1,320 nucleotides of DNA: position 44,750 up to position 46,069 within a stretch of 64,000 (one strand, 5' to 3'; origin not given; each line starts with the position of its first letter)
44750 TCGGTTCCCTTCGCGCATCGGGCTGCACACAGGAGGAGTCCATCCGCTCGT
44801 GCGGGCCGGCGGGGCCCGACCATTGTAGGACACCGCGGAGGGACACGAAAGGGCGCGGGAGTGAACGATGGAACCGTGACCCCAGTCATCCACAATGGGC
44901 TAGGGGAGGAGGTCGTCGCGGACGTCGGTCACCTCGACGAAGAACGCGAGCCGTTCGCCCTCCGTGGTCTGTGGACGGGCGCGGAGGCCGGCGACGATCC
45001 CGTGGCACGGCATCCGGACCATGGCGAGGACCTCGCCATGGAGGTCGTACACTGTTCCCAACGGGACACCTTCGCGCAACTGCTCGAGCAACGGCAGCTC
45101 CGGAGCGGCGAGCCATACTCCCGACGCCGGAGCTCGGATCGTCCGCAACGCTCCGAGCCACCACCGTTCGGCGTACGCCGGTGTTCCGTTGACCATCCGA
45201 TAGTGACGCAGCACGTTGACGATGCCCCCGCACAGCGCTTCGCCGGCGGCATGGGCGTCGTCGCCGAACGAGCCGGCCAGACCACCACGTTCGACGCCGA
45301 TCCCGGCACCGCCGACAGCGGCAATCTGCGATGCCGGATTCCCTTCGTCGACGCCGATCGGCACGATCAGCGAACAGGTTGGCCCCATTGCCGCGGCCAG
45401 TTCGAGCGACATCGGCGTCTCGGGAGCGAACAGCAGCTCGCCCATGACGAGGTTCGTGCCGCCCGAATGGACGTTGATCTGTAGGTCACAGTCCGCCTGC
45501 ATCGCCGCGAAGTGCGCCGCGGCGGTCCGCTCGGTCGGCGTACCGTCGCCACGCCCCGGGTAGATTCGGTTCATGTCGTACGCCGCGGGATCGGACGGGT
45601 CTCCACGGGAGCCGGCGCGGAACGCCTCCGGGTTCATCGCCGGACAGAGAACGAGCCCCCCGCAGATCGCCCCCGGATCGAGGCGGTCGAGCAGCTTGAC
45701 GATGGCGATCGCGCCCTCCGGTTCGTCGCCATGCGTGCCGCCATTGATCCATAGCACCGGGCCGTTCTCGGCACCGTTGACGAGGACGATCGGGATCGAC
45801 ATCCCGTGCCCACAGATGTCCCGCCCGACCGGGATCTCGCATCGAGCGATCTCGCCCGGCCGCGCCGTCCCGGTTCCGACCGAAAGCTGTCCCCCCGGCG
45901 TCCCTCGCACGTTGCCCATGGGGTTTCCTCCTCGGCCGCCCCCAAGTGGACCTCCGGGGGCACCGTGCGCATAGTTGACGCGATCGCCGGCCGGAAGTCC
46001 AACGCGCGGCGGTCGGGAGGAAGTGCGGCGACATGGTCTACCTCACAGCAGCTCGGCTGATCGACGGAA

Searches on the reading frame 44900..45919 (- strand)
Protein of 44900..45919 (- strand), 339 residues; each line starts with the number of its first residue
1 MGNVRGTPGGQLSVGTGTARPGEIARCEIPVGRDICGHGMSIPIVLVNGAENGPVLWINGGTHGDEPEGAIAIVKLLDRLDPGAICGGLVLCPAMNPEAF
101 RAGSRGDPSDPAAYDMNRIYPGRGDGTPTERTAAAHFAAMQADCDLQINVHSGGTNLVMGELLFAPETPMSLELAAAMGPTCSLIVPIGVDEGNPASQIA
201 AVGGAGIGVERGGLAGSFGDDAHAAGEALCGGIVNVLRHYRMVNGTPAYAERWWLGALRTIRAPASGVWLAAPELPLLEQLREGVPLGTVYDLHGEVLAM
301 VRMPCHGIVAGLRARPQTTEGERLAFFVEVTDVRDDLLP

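Call 4: search_protein_families(library=pfam, proteins=[window:44900-45919:-], max_evalue=0.01)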
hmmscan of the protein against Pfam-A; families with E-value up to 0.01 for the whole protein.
window:44900-45919:- (339 aa): 1 family
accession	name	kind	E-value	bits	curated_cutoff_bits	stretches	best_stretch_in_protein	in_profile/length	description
PF24827.1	AstE_AspA_cat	-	4.2e-24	85.6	25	1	53-229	2-184/192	Succinylglutamate desuccinylase/Aspartoacylase catalytic domain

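Call 5: search_protein_families(library=ncbifam, proteins=[window:44900-45919:-], max_evalue=0.01)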
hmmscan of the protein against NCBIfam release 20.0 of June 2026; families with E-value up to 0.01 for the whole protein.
window:44900-45919:- (339 aa): 2 families
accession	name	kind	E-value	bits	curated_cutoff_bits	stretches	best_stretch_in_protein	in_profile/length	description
TIGR02994.1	ectoine_eutE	equivalog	6.2e-25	87.9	402.7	1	29-255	23-249/325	N(2)-acetyl-L-2,4-diaminobutanoate deacetylase DoeB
NF007897.0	PRK10602.1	equivalog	0.0062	15.6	157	1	58-122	44-103/237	murein tripeptide amidase MpaA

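Call 18: search_solved_structures(query=window:44900-45919:-, max_evalue=0.01)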
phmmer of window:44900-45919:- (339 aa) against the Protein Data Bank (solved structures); distinct sequences matched with E-value up to 0.01: 7.
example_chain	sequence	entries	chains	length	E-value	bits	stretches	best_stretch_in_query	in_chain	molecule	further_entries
3cdx_A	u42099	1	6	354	3.7e-23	85.7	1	27-280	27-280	Succinylglutamatedesuccinylase/aspartoacylase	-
6twm_A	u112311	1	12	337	2.2e-19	73.3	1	28-160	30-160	N-acetyl-L-2,4-diaminobutyric acid deacetylase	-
6twl_A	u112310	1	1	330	2.3e-19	73.2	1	28-159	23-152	N-acetyl-L-2,4-diaminobutyric acid deacetylase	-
2qj8_A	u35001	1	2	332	3.2e-16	62.9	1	27-155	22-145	Mlr6093 protein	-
3na6_A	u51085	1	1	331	5.1e-16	62.2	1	28-159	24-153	Succinylglutamate desuccinylase/aspartoacylase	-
3fmc_A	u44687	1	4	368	6.5e-05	25.7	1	26-101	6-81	Putative succinylglutamate desuccinylase / aspartoacylase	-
3lwu_A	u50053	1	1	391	7.2e-05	25.5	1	27-101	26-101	Succinylglutamate desuccinylase/aspartoacylase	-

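Call 20: list_cluster_members(proteins=[P0001, window:44900-45919:-, window:46033-47319:+, window:49309-51738:+, window:40369-43263:+])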
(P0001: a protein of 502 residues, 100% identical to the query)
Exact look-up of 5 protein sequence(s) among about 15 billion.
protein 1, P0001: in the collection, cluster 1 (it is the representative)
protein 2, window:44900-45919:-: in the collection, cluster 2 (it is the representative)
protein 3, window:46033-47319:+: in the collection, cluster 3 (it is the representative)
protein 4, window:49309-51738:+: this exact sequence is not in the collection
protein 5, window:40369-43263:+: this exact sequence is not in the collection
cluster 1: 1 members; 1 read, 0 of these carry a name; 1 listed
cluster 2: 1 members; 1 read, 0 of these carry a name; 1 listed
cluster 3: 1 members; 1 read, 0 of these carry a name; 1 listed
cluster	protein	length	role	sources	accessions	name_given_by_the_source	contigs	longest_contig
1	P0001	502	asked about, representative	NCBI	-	-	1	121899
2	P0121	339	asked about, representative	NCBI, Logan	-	-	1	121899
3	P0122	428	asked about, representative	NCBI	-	-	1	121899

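Call 21: find_homologous_proteins(query=window:44900-45919:-)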
Query window:44900-45919:- (339 aa): 219 proteins with E <= 0.001 among 8000 candidates; the best 120 are listed.
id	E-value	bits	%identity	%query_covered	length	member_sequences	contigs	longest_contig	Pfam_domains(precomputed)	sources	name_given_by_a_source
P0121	4.7e-225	765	100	100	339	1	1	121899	PF24827.2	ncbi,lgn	-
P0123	4.3e-136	472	63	97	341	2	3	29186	PF24827.2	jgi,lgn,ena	-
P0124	1.5e-134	467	63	100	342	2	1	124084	PF24827.2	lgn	-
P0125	3.7e-127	443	60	100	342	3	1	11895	PF24827.2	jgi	jgi:uncharacterized protein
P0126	1.2e-121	425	57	97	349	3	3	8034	PF24827.2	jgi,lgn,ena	-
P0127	4.6e-118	413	54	100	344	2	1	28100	PF24827.2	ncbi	-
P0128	6.9e-116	406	54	97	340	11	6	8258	PF24827.2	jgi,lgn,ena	-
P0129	8.2e-116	405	55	97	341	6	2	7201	PF24827.2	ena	-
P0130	6.8e-114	399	53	100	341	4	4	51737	PF24827.2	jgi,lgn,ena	-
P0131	3.6e-113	397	50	100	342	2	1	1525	PF24827.2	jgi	jgi:uncharacterized protein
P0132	1.0e-112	395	52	97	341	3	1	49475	PF24827.2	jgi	-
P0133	1.2e-112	395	53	100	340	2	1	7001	PF24827.2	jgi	-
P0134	3.0e-112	394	54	97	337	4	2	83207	PF24827.2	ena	-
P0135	4.7e-112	393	51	100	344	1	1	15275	PF24827.2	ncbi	ncbi:MAG: succinylglutamate desuccinylase/aspartoacylase family protein [Candidatus Methanomethylica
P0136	1.7e-110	388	52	97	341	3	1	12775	PF24827.2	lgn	-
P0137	3.7e-110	387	51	97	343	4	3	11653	PF24827.2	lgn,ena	-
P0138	2.6e-109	384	51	100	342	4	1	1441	PF24827.2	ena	-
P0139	4.0e-109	383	52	97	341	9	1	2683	PF24827.2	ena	-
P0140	3.4e-106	374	50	97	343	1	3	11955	PF24827.2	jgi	jgi:uncharacterized protein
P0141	6.4e-106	373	53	98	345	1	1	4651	PF24827.2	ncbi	-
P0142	1.3e-104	368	47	100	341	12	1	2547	PF24827.2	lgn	-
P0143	4.4e-101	357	52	96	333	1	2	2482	PF24827.2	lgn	-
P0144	2.1e-100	355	51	97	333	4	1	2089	PF24827.2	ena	-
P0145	5.2e-100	353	50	97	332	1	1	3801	PF24827.2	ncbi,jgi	jgi:predicted deacylase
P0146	1.1e-99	352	52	97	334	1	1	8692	PF24827.2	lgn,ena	-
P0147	5.4e-99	350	51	97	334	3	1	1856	PF24827.2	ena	-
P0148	1.0e-98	349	51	96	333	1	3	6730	PF24827.2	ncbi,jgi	jgi:predicted deacylase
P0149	6.0e-98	347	49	97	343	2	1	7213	PF24827.2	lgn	-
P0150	1.1e-97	346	51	97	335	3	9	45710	PF24827.2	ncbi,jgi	jgi:predicted deacylase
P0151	1.2e-97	346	49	96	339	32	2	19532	PF24827.2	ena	-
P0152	1.6e-97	345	50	96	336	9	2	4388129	PF24827.2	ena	-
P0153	1.2e-96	342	51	96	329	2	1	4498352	PF24827.2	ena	-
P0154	1.4e-96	342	50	96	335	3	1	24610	PF24827.2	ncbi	-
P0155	2.4e-96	341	49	97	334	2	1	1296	PF24827.2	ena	-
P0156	2.4e-96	341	50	96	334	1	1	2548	PF24827.2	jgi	jgi:predicted deacylase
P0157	2.5e-96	341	50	99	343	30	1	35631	PF24827.2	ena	-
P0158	2.7e-96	341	50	96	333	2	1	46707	PF24827.2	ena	-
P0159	2.9e-96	341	51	96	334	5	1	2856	PF24827.2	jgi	jgi:predicted deacylase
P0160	4.3e-96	340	48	97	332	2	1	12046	PF24827.2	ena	-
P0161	6.0e-96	340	51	97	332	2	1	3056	PF24827.2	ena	-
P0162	6.9e-96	340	48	96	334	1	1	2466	PF24827.2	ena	-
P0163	1.0e-95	339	50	96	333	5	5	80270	PF24827.2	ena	-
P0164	1.8e-95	338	51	96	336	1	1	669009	PF24827.2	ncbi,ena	-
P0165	1.9e-95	338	47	97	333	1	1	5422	PF24827.2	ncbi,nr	ncbi:MAG: succinylglutamate desuccinylase [Chloroflexi bacterium]|nr:succinylglutamate desuccinylase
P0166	2.7e-95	338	49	97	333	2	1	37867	PF24827.2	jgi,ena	-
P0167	3.1e-95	338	51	96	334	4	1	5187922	PF24827.2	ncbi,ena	-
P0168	3.6e-95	337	50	96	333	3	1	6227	PF24827.2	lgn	-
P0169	4.5e-95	337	49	97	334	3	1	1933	PF24827.2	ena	-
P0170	5.2e-95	337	48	97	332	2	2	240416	PF24827.2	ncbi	-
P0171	8.6e-95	336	50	97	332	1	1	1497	PF24827.2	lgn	-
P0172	2.2e-94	335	49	96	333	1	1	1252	PF24827.2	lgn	-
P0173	2.6e-94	335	50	96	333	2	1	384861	PF24827.2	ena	-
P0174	3.2e-94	334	47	97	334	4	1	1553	PF24827.2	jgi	jgi:uncharacterized protein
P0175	3.4e-94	334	50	97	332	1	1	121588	PF24827.2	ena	-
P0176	4.1e-94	334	50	96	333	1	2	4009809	PF24827.2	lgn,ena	-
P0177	4.8e-94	334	50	96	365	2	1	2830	PF24827.2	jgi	jgi:predicted deacylase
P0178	5.1e-94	334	50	96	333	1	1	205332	PF24827.2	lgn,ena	-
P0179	5.3e-94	334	47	97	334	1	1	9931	PF24827.2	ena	-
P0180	6.8e-94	333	48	97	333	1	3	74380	PF24827.2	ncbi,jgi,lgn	jgi:predicted deacylase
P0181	7.4e-94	333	51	96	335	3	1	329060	PF24827.2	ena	-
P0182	7.4e-94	333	49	96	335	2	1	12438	PF24827.2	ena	-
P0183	8.1e-94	333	47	97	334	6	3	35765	PF24827.2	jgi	jgi:predicted deacylase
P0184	8.9e-94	333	48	97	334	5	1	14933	PF24827.2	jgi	jgi:predicted deacylase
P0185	1.3e-93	332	50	99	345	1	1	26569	PF24827.2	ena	-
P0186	1.3e-93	332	50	96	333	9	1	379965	PF24827.2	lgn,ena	-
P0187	1.4e-93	332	48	96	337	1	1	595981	PF24827.2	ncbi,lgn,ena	-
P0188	1.6e-93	332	47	97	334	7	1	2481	PF24827.2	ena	-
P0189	1.6e-93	332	46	96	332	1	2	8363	PF24827.2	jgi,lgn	-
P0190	2.1e-93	332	46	96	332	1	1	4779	PF24827.2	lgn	-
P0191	2.1e-93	332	49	94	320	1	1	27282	PF24827.2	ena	-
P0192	2.7e-93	331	50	96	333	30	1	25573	PF24827.2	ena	-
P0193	2.7e-93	331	48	97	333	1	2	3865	PF24827.2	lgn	-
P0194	2.9e-93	331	48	96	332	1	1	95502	PF24827.2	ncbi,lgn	ncbi:MAG: M14 family metallopeptidase [Gemmatimonadota bacterium]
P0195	3.7e-93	331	49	96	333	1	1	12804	PF24827.2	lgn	-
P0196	4.7e-93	330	46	97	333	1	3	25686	PF24827.2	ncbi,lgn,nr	ncbi:MAG: succinylglutamate desuccinylase [Anaerolineaceae bacterium]|nr:MAG: succinylglutamate desu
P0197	4.8e-93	330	48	97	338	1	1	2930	PF24827.2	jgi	jgi:predicted deacylase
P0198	5.2e-93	330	47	97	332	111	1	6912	PF24827.2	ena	-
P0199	8.7e-93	330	50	96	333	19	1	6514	PF24827.2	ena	-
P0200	9.1e-93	330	54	82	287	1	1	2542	PF24827.2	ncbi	ncbi:MAG: succinylglutamate desuccinylase, partial [Thermotogae bacterium]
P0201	9.5e-93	329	50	96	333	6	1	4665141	PF24827.2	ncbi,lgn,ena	-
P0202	1.4e-92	329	49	96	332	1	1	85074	PF24827.2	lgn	-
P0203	1.4e-92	329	48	97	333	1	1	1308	PF24827.2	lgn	-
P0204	1.5e-92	329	48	97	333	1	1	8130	PF24827.2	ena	-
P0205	1.7e-92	329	46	96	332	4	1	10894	PF24827.2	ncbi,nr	ncbi:MAG: succinylglutamate desuccinylase/aspartoacylase family protein [Anaerolineae bacterium]|nr:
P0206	2.4e-92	328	49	96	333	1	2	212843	PF24827.2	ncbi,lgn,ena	-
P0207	2.5e-92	328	48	94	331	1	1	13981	PF24827.2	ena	-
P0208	3.2e-92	328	49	97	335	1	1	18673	PF24827.2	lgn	-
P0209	3.4e-92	328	51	86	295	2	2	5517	PF24827.2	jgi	jgi:predicted deacylase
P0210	3.6e-92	328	48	96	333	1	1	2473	PF24827.2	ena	-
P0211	3.9e-92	327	48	96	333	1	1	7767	PF24827.2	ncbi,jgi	jgi:predicted deacylase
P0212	4.1e-92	327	48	96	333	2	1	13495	PF24827.2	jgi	jgi:hypothetical protein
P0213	4.3e-92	327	45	97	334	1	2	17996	PF24827.2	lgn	-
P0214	4.9e-92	327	48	96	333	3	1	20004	PF24827.2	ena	-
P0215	5.4e-92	327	48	96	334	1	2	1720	PF24827.2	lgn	-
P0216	5.8e-92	327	45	97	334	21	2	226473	PF24827.2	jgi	jgi:uncharacterized protein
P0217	6.4e-92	327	50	96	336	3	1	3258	PF24827.2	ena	-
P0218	6.4e-92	327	48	97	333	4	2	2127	PF24827.2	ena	-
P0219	7.1e-92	327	47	97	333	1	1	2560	PF24827.2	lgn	-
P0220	8.3e-92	326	48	97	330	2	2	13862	PF24827.2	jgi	-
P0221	8.6e-92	326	48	97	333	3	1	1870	PF24827.2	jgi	jgi:predicted deacylase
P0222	8.8e-92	326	50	96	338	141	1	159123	PF24827.2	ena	-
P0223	9.0e-92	326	50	96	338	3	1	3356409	PF24827.2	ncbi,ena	-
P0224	9.2e-92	326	50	96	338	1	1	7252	PF24827.2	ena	-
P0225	9.7e-92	326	47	97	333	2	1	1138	PF24827.2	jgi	jgi:hypothetical protein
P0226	9.7e-92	326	48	94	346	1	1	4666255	PF24827.2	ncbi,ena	-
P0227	1.1e-91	326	49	96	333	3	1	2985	PF24827.2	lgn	-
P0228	1.2e-91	326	47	96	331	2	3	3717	PF24827.2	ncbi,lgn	-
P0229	1.3e-91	326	50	96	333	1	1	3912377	PF24827.2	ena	-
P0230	1.6e-91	325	46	97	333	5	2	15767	PF24827.2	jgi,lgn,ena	-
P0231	1.8e-91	325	47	97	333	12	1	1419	PF24827.2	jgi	jgi:predicted deacylase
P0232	1.9e-91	325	49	96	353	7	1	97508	PF24827.2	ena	-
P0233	2.1e-91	325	51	96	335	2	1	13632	PF24827.2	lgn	-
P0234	2.4e-91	325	46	97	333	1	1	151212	PF24827.2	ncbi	-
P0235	2.9e-91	325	48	96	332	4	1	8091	PF24827.2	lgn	-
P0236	2.9e-91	325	51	96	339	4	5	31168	PF24827.2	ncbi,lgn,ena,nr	ncbi:MAG: M14 family metallopeptidase [Gemmatimonadetes bacterium]|nr:M14 family metallopeptidase [G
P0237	3.2e-91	324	52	91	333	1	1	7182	PF24827.2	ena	-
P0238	3.2e-91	324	47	96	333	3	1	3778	PF24827.2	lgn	-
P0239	3.5e-91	324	48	97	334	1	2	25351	PF24827.2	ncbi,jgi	jgi:predicted deacylase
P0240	4.2e-91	324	48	97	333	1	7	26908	PF24827.2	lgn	-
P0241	6.2e-91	323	48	97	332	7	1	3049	PF24827.2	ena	-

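Call 22: find_encoding_contigs(protein=P0124, flank=8000, max_places=2)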
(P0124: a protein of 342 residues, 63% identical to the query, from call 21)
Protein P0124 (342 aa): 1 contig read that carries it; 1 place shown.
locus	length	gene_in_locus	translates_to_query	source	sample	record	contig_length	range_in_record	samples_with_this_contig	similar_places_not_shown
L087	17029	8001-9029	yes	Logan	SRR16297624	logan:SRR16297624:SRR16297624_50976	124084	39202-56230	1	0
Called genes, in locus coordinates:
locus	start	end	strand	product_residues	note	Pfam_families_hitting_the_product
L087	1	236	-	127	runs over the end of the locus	PF01042:Ribonuc_L-PSP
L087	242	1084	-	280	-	PF12911:OppC_N, PF00528:BPD_transp_1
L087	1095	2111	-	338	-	PF19300:BPD_transp_1_N, PF00528:BPD_transp_1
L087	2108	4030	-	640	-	PF16254:DUF4910, PF04389:Peptidase_M28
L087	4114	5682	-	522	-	PF00496:SBP_bac_5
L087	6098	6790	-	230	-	PF08348:PAS_6, PF13309:HTH_22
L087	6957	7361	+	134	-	PF00903:Glyoxalase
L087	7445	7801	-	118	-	-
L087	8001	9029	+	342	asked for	PF24827:AstE_AspA_cat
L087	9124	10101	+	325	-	PF02423:OCD_Mu_crystall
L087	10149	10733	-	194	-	-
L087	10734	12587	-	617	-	PF02730:AFOR_N, PF01314:AFOR_C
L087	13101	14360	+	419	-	-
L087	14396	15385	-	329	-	-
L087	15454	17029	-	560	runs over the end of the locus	PF00474:SSF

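Call 23: find_encoding_contigs(protein=P0123, flank=8000, max_places=2)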
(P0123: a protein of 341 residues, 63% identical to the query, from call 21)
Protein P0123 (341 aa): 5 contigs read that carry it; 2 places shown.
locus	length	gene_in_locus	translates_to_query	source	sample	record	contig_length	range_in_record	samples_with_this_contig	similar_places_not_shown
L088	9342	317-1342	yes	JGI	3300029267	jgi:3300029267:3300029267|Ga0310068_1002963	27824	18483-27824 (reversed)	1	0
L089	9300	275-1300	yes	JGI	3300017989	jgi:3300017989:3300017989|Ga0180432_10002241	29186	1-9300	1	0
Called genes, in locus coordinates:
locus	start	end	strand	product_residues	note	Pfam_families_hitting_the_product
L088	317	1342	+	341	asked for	PF24827:AstE_AspA_cat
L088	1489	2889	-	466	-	-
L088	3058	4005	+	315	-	-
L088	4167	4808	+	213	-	-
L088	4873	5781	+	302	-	PF12801:Fer4_5, PF00037:Fer4 (faint)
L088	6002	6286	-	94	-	-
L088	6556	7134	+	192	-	PF13673:Acetyltransf_10 (weak), PF00583:Acetyltransf_1, PF13508:Acetyltransf_7, PF08445:FR47 (weak)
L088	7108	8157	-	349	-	-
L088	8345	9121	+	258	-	PF02525:Flavodoxin_2, PF03358:FMN_red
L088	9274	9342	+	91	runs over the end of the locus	PF02604:PhdYeFM_antitox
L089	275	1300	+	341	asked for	PF24827:AstE_AspA_cat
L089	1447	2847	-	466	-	-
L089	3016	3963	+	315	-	-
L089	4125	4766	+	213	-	-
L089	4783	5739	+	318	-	PF12801:Fer4_5, PF00037:Fer4 (faint)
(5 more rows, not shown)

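Call 24: find_encoding_contigs(protein=P0127, flank=8000, max_places=2)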
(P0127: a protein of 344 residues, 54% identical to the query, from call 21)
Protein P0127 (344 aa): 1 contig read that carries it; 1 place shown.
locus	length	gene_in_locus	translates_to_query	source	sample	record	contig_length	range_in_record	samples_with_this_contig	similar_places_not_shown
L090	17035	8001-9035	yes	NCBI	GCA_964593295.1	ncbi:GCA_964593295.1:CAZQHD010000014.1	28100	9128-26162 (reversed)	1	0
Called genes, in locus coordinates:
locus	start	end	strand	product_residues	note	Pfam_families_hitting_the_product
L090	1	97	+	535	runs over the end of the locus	PF00496:SBP_bac_5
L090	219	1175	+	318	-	PF19300:BPD_transp_1_N, PF00528:BPD_transp_1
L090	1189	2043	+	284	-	PF12911:OppC_N, PF00528:BPD_transp_1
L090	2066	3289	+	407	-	-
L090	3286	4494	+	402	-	PF01979:Amidohydro_1, PF07969:Amidohydro_3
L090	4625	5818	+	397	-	PF00155:Aminotran_1_2, PF00266:Aminotran_5 (weak), PF01041:DegT_DnrJ_EryC1 (weak), PF01053:Cys_Met_Meta_PP (weak)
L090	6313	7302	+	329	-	PF00389:2-Hacid_dh, PF02826:2-Hacid_dh_C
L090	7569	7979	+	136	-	PF00903:Glyoxalase (weak), PF13669:Glyoxalase_4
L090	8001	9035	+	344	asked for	PF24827:AstE_AspA_cat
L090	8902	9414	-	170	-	-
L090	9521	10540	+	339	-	PF00005:ABC_tran, PF13304:AAA_21, PF13732:DrrA1-3_C (weak)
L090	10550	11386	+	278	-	PF01061:ABC2_membrane, PF12698:ABC2_membrane_3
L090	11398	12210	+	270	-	PF01061:ABC2_membrane, PF12698:ABC2_membrane_3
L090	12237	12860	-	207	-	-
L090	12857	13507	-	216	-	-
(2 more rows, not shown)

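Call 36: find_related_loci(query=window:44900-45919:-, collection=metagenome_contigs, flank=7000)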
Query window:44900-45919:- (339 aa) in metagenome_contigs; peptide patterns used: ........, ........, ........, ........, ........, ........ (x = any residue, [..] = any of these).
61 stretches matched a pattern; 3 encode a relative of the query (tblastn E <= 1e-3); 3 distinct loci.
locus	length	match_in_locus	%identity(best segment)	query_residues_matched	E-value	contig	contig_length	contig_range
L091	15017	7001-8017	61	1-339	1e-135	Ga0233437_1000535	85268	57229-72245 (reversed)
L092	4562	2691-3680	54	10-339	4e-120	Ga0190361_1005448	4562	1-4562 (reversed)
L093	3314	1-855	52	54-338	6e-100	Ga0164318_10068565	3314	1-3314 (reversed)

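Call 39: search_protein_families(library=pfam, proteins=[L091:1785-3383:-, L091:3762-4454:-, L091:4458-5042:+, L091:5567-6772:-, L091:8105-9094:+, L091:9200-9784:-, L091:9785-11698:-, L091:12080-13036:+, L091:13112-14269:-, L091:14179-15012:-], max_evalue=0.001)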
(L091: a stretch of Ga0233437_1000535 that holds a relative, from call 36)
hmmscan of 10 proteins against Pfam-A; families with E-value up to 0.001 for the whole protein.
L091:1785-3383:- (532 aa): 1 family
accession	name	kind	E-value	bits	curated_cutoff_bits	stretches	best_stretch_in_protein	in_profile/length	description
PF00496.27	SBP_bac_5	-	7.8e-79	265.9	32.4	1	85-446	2-366/368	Bacterial extracellular solute-binding proteins, family 5 Middle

L091:3762-4454:- (230 aa): 2 families
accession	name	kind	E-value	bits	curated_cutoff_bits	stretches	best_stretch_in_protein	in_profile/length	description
PF08348.17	PAS_6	-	7.8e-36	122.9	27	1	17-125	1-112/115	YheO-like PAS domain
PF13309.12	HTH_22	-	8.7e-21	74.2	29.6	1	157-217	2-62/63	HTH domain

L091:4458-5042:+ (194 aa): 1 family
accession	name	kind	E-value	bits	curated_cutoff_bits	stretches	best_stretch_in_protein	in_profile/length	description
PF00903.31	Glyoxalase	-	7.3e-07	30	20.6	1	77-181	11-121/121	Glyoxalase/Bleomycin resistance protein/Dioxygenase superfamily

L091:5567-6772:- (401 aa): 3 families
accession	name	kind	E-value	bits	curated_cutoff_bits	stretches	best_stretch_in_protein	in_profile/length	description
PF01979.26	Amidohydro_1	-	2.8e-43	148.9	25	1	55-396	1-344/345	Amidohydrolase family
PF07969.17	Amidohydro_3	-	1.4e-12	48.3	29.7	1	47-98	1-55/472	Amidohydrolase family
PF22643.2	NagA_N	-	4.8e-05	23.9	27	0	3-56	3-51/51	NagA composite domain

L091:8105-9094:+ (329 aa): 1 family
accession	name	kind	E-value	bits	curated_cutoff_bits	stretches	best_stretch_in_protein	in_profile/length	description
PF02423.21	OCD_Mu_crystall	-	1.4e-72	244.8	24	1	6-320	3-312/314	Ornithine cyclodeaminase/mu-crystallin family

L091:9200-9784:- (194 aa): 0 families

L091:9785-11698:- (637 aa): 2 families
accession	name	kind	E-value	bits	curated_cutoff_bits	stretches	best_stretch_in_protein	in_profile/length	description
PF01314.23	AFOR_C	-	7.6e-123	410.9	27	1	239-635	3-385/385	Aldehyde ferredoxin oxidoreductase, domains 2 & 3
PF02730.20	AFOR_N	-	1e-64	218.4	29.8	1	26-224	3-199/199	Aldehyde ferredoxin oxidoreductase, N-terminal domain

L091:12080-13036:+ (318 aa): 0 families

L091:13112-14269:- (385 aa): 0 families

L091:14179-15012:- (277 aa): 1 family
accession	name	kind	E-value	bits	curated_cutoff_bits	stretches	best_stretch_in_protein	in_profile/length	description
PF00474.23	SSF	-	2e-12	47.1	22.8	1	20-159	275-406/406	Sodium:solute symporter family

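Call 43: find_encoding_contigs(protein=P0125, flank=7000, max_places=1)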
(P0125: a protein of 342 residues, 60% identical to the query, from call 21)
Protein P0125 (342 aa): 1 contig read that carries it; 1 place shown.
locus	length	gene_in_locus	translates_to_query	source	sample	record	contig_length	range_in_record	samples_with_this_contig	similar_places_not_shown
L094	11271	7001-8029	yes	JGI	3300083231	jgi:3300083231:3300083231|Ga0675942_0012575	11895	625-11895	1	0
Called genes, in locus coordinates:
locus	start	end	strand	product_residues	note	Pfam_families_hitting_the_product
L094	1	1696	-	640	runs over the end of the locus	PF16254:DUF4910, PF04389:Peptidase_M28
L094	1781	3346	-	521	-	PF00496:SBP_bac_5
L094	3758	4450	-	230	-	PF08348:PAS_6, PF13309:HTH_22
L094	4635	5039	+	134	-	PF00903:Glyoxalase (weak)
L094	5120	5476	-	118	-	-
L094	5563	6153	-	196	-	PF01979:Amidohydro_1, PF07969:Amidohydro_3 (faint)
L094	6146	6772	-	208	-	PF01979:Amidohydro_1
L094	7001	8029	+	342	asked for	PF24827:AstE_AspA_cat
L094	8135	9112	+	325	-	PF02423:OCD_Mu_crystall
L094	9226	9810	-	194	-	-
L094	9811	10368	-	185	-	PF01314:AFOR_C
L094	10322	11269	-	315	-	?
